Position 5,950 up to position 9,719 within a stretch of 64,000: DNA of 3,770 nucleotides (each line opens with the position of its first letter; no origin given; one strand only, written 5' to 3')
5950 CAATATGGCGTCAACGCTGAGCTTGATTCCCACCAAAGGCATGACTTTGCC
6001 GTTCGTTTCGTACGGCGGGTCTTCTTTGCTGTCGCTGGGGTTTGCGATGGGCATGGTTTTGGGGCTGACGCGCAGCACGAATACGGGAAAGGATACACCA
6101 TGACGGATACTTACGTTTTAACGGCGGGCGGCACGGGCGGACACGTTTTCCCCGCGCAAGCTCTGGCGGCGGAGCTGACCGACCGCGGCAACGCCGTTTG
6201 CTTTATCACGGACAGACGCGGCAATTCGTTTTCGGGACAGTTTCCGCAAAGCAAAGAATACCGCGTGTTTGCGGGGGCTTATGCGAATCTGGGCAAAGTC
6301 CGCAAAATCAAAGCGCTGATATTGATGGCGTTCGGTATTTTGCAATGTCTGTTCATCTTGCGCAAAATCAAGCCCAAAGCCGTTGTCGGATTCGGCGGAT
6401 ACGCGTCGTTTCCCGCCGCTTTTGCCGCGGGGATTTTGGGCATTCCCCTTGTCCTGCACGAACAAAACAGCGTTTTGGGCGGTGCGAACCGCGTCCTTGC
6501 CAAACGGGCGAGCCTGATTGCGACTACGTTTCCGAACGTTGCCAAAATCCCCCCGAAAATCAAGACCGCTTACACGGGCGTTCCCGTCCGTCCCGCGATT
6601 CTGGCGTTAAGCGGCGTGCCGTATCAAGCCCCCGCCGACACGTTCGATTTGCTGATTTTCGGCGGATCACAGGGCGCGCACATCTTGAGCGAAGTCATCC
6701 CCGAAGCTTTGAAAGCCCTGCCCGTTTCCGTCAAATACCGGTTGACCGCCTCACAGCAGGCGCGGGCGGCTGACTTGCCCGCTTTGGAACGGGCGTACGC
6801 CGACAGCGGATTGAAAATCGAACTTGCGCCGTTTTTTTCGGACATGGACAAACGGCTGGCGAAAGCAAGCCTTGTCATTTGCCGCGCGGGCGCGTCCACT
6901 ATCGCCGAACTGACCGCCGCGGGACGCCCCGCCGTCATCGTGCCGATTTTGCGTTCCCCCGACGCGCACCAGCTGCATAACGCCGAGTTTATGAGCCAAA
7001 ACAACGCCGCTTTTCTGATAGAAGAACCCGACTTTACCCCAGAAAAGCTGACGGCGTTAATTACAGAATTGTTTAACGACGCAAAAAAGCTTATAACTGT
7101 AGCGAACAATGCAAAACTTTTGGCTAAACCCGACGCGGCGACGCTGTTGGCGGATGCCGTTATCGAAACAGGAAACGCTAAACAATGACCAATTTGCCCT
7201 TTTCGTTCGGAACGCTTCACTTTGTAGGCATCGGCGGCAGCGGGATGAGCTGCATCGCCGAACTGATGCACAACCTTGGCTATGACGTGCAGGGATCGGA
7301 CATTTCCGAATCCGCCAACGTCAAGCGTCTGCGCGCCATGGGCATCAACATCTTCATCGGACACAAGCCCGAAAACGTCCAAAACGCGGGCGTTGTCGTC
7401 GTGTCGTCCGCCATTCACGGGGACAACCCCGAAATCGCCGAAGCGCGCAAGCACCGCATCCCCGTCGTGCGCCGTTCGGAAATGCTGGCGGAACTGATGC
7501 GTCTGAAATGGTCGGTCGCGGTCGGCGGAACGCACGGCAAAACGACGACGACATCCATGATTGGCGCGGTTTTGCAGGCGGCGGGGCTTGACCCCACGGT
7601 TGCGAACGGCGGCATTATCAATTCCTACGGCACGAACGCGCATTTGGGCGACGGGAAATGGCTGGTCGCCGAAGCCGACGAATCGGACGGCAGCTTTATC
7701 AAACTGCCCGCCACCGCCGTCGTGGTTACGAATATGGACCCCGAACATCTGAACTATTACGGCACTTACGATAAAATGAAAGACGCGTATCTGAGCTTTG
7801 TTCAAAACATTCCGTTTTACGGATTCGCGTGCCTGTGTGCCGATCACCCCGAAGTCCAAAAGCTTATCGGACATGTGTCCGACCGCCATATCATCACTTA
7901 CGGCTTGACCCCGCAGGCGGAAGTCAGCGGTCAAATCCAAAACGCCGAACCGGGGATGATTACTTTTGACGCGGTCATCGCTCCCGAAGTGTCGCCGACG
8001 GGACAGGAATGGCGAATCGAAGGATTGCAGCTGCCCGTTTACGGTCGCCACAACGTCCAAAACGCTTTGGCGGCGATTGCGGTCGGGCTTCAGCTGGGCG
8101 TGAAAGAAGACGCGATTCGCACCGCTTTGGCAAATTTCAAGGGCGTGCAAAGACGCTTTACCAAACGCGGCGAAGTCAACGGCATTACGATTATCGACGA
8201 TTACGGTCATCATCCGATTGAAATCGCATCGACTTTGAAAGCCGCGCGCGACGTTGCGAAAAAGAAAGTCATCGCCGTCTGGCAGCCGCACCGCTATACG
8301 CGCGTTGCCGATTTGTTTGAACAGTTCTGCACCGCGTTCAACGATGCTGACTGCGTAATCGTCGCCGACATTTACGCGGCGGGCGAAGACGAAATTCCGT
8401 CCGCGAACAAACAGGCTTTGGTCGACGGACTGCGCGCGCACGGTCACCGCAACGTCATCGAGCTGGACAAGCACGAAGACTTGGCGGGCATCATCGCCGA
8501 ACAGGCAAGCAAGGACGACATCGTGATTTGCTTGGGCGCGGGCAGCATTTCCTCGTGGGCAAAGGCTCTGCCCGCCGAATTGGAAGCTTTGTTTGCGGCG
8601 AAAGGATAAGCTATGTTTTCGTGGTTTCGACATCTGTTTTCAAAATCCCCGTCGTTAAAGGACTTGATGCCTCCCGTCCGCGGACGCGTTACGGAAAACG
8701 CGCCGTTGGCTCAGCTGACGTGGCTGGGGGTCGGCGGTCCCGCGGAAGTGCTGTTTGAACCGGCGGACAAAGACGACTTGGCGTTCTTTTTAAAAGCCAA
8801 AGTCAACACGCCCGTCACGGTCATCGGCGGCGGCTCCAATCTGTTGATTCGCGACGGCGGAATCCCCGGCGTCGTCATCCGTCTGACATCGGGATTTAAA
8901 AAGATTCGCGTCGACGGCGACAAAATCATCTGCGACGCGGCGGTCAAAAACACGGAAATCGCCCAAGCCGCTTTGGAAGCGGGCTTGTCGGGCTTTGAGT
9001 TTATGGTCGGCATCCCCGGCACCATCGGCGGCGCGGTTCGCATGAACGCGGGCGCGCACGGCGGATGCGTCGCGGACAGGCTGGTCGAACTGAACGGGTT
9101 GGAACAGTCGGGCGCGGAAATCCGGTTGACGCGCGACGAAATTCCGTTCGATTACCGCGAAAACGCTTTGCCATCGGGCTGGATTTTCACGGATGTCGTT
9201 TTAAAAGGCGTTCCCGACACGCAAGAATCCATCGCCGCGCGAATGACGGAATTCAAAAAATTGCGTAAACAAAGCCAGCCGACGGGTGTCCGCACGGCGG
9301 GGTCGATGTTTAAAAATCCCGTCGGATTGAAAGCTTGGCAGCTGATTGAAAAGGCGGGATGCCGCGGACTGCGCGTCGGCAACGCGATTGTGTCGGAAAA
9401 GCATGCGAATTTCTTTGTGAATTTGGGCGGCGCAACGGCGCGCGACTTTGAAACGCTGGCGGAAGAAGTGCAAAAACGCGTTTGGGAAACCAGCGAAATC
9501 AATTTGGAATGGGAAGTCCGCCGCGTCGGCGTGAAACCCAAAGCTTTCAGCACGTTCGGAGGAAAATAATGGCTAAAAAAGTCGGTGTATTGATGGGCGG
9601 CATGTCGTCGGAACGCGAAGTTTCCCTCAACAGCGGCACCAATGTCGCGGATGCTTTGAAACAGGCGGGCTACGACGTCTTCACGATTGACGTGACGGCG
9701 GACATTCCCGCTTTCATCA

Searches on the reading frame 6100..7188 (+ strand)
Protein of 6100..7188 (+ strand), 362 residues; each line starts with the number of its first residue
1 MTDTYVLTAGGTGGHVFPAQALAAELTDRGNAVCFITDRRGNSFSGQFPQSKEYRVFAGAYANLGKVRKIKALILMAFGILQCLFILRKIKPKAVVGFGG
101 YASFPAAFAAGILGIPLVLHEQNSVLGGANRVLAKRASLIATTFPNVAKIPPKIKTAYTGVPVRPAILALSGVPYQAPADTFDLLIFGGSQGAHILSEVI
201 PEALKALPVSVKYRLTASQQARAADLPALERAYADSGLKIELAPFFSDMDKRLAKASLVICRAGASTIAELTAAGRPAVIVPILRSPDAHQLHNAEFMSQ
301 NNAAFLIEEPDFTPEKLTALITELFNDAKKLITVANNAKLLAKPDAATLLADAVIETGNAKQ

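Call 30: search_protein_families(library=ncbifam, proteins=[window:6100-7188:+], max_evalue=1e-10)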
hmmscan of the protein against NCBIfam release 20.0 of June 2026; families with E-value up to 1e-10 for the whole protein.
window:6100-7188:+ (362 aa): 3 families
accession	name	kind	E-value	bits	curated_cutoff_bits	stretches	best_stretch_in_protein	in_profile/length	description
TIGR01133.1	murG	equivalog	1.6e-81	274.1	250.25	1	6-353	9-352/353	undecaprenyldiphospho-muramoylpentapeptide beta-N-acetylglucosaminyltransferase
NF009102.0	PRK12446.1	equivalog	1.3e-32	113.1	339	1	4-336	3-334/352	undecaprenyldiphospho-muramoylpentapeptide beta-N-acetylglucosaminyltransferase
NF041548.1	PssE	equivalog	6.5e-11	42.4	120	0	240-317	43-120/146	PssE/Cps14G family polysaccharide biosynthesis glycosyltransferase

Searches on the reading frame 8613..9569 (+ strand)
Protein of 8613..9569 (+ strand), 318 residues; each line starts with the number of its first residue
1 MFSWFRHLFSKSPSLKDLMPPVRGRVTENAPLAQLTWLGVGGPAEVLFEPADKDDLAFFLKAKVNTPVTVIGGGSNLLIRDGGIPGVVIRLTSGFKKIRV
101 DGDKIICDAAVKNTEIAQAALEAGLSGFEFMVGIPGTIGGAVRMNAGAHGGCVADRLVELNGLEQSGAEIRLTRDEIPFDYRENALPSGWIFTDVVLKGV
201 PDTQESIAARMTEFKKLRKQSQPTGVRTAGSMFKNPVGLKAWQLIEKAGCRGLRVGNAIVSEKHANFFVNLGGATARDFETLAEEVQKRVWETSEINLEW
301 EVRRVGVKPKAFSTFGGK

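Call 30: search_protein_families(library=ncbifam, proteins=[window:8613-9569:+], max_evalue=1e-10)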
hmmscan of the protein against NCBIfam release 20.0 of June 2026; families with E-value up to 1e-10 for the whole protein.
window:8613-9569:+ (318 aa): 7 families
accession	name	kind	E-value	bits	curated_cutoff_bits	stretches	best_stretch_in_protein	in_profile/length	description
NF010480.0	PRK13905.1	equivalog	2.2e-111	371.5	259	1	15-308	5-301/303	UDP-N-acetylmuramate dehydrogenase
NF011245.0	PRK14651.1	equivalog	3.7e-63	213.3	224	1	28-302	5-266/273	UDP-N-acetylmuramate dehydrogenase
TIGR00179.1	murB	equivalog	2.5e-55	187.8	144.5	1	33-305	2-289/290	UDP-N-acetylmuramate dehydrogenase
NF010479.0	PRK13904.1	equivalog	1.2e-41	142.9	273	1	66-302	33-255/258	UDP-N-acetylmuramate dehydrogenase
NF010478.0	PRK13903.1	equivalog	3.9e-37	127.9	231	1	25-189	14-181/362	UDP-N-acetylmuramate dehydrogenase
NF000755.0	PRK00046.1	equivalog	2.2e-27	95.6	277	1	27-184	5-167/343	UDP-N-acetylmuramate dehydrogenase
NF011242.0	PRK14648.1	equivalog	2.9e-27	95.8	426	2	27-157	13-149/354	UDP-N-acetylmuramate dehydrogenase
